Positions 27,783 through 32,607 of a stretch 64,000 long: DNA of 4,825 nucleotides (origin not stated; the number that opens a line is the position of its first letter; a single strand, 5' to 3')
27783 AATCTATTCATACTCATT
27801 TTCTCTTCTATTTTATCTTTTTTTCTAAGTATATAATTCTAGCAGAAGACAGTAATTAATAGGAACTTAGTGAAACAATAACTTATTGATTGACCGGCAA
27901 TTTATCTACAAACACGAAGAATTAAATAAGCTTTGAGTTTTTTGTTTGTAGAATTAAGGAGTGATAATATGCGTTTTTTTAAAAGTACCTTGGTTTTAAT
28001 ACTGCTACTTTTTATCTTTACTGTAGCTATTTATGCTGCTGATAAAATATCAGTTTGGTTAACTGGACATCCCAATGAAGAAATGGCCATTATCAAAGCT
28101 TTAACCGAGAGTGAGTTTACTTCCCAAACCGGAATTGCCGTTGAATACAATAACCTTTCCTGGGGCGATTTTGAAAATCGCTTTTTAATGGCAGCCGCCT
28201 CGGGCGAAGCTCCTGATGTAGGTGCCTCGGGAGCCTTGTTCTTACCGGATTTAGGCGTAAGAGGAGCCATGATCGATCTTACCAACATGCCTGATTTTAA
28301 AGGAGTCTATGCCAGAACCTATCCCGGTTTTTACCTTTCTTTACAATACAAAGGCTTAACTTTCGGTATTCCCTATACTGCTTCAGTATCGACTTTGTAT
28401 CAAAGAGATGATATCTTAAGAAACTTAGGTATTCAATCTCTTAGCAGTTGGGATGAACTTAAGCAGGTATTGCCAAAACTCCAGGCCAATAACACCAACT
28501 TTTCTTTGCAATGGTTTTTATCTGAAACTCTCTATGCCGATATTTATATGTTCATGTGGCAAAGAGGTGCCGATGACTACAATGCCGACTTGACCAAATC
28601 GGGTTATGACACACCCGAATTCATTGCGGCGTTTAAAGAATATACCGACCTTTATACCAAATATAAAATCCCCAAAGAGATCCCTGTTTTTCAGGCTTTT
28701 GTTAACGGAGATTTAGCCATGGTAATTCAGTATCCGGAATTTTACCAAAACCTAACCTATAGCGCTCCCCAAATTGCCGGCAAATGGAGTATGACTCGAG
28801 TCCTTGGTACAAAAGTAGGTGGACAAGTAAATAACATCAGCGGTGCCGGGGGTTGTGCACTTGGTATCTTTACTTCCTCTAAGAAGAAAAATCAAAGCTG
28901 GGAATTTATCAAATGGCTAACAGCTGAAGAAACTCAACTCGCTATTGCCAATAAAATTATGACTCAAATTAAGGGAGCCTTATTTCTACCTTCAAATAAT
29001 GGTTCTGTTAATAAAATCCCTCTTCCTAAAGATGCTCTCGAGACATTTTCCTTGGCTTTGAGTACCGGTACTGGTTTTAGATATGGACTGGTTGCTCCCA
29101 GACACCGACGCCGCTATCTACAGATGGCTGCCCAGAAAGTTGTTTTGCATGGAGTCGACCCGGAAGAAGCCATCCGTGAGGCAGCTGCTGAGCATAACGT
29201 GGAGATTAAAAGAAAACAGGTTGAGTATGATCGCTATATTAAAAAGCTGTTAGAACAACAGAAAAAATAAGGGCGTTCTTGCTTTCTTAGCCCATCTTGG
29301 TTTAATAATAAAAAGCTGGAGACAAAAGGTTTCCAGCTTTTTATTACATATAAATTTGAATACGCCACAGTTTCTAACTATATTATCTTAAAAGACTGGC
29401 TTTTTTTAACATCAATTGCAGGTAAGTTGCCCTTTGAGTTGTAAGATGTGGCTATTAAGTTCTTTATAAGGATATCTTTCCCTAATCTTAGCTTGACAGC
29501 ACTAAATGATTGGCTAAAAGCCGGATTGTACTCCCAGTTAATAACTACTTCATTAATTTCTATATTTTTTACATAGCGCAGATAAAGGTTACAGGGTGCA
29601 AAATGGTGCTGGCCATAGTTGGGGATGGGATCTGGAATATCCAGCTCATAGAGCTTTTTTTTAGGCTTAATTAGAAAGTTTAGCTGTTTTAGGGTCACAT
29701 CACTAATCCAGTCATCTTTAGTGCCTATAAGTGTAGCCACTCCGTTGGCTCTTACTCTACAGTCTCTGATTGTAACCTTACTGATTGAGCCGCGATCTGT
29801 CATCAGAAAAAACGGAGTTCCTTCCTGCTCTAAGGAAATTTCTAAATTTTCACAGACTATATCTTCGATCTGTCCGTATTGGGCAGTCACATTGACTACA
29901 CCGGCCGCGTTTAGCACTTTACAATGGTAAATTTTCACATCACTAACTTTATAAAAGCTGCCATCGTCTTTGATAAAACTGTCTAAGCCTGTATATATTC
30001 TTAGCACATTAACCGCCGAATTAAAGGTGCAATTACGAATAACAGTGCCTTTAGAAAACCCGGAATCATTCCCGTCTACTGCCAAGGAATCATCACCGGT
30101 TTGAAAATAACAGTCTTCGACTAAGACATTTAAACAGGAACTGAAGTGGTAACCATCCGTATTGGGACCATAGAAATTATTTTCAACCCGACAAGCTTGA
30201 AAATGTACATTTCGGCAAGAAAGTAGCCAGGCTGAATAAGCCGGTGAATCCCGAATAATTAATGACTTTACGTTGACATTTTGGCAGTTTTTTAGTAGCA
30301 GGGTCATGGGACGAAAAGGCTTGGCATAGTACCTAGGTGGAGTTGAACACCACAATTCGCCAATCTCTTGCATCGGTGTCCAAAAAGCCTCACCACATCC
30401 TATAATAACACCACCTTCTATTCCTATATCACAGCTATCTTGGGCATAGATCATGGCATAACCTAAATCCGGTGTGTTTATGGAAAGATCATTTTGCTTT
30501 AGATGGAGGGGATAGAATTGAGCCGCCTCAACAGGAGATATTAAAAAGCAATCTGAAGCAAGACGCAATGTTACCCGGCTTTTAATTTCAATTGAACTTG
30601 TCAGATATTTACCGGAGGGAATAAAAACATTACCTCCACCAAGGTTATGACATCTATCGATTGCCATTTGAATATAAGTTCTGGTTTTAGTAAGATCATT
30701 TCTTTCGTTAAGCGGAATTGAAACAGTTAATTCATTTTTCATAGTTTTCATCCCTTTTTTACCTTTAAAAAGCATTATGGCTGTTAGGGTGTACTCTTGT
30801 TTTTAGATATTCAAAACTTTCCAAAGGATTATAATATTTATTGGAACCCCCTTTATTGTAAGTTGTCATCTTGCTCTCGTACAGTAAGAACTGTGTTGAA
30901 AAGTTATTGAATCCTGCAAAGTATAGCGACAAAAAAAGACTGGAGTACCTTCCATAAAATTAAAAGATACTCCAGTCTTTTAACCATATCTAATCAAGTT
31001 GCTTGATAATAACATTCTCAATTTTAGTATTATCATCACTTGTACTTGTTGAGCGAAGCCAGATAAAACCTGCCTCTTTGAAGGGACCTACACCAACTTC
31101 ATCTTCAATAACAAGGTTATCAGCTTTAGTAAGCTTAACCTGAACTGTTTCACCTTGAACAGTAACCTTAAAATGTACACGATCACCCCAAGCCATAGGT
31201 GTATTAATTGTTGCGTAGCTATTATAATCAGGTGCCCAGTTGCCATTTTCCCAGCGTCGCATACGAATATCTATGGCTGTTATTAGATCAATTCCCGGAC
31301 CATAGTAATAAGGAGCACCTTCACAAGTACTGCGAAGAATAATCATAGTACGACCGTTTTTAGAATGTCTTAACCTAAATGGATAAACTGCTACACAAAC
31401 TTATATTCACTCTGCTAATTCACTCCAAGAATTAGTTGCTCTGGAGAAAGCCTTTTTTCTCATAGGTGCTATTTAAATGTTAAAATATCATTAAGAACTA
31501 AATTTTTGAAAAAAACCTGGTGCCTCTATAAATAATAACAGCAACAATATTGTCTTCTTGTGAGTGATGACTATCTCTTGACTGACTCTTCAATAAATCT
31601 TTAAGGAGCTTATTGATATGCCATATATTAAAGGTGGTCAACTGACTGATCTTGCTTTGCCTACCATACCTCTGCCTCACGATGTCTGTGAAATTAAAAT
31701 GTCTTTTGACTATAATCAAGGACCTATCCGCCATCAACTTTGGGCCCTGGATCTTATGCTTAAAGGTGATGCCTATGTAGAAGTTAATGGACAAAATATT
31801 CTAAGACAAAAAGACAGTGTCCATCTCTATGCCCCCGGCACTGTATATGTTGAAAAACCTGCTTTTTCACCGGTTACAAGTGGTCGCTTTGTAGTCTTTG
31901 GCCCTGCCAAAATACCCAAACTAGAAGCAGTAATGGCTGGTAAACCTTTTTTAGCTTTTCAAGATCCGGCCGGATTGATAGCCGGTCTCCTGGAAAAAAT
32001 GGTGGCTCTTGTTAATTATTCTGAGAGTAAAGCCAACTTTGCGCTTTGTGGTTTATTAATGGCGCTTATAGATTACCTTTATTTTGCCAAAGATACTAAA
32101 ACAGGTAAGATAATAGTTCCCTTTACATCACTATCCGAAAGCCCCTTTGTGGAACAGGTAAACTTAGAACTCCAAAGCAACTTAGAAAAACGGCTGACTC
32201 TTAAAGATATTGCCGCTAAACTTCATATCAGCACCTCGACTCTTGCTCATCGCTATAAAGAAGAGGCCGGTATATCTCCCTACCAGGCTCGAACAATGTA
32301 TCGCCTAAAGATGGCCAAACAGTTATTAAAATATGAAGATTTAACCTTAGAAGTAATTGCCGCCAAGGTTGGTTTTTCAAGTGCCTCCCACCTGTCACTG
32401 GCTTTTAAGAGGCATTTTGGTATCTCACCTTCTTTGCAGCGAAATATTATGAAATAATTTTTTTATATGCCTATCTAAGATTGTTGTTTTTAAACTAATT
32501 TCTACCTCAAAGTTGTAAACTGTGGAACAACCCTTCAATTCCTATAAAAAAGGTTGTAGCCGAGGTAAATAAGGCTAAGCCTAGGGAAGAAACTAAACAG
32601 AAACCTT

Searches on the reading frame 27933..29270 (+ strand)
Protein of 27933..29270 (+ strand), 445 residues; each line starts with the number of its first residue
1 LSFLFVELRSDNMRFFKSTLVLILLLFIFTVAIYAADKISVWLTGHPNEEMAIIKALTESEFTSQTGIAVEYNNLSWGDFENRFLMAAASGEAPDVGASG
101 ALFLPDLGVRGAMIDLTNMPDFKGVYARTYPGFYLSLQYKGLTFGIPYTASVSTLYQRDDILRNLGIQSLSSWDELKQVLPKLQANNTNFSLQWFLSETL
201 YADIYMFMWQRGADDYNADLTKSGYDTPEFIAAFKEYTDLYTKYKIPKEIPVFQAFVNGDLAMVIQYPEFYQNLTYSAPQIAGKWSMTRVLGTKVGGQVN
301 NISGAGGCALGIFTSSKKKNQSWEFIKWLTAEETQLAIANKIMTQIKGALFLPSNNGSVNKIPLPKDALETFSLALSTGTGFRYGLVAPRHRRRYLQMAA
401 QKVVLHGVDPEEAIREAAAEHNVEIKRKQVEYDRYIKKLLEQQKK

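Call 67: search_protein_families(library=pfam, proteins=[window:27933-29270:+], max_evalue=0.00001)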
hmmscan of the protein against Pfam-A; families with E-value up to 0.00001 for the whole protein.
window:27933-29270:+ (445 aa): 2 families
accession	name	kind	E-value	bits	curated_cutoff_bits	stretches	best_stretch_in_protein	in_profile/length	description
PF01547.30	SBP_bac_1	-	1.4e-30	107.8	26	1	49-335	5-306/307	Bacterial extracellular solute-binding protein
PF13416.11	SBP_bac_8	-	3.3e-26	93.2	27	1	61-340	5-254/279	Bacterial extracellular solute-binding protein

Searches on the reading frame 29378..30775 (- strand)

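Call 67: search_protein_families(library=pfam, proteins=[window:29378-30775:-], max_evalue=0.00001)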
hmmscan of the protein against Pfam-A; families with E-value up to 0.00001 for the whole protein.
window:29378-30775:- (465 aa): 3 families
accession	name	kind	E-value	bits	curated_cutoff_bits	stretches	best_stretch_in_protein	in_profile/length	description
PF00295.23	Glyco_hydro_28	-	1.3e-16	61.1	22.9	1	109-243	53-174/324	Glycosyl hydrolases family 28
PF13229.12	Beta_helix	-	3.6e-08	33.6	25.9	1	160-256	50-140/158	Right handed beta helix region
PF12708.12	Pect-lyase_RHGA_epim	-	7.4e-07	29.6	27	0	160-260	98-192/213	Rhamnogalacturonase A/epimerase, pectate lyase-like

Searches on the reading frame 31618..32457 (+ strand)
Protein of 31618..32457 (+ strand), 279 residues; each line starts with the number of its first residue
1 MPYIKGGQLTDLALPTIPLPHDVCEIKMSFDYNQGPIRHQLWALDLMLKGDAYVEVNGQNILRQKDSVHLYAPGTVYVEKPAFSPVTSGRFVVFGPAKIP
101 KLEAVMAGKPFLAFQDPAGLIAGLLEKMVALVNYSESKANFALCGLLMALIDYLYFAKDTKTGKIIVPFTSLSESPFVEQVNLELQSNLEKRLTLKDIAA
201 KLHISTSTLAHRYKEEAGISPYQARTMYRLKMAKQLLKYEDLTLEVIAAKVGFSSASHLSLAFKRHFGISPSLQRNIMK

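Call 67: search_protein_families(library=pfam, proteins=[window:31618-32457:+], max_evalue=0.00001)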
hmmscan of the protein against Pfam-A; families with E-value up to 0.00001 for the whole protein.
window:31618-32457:+ (279 aa): 2 families
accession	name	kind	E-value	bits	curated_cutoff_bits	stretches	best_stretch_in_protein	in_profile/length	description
PF12833.13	HTH_18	-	1.3e-21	77.1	33.6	1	198-272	1-75/80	Helix-turn-helix domain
PF00165.29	HTH_AraC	-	2.4e-16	59.9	26.6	2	241-273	8-39/42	Bacterial regulatory helix-turn-helix proteins, AraC family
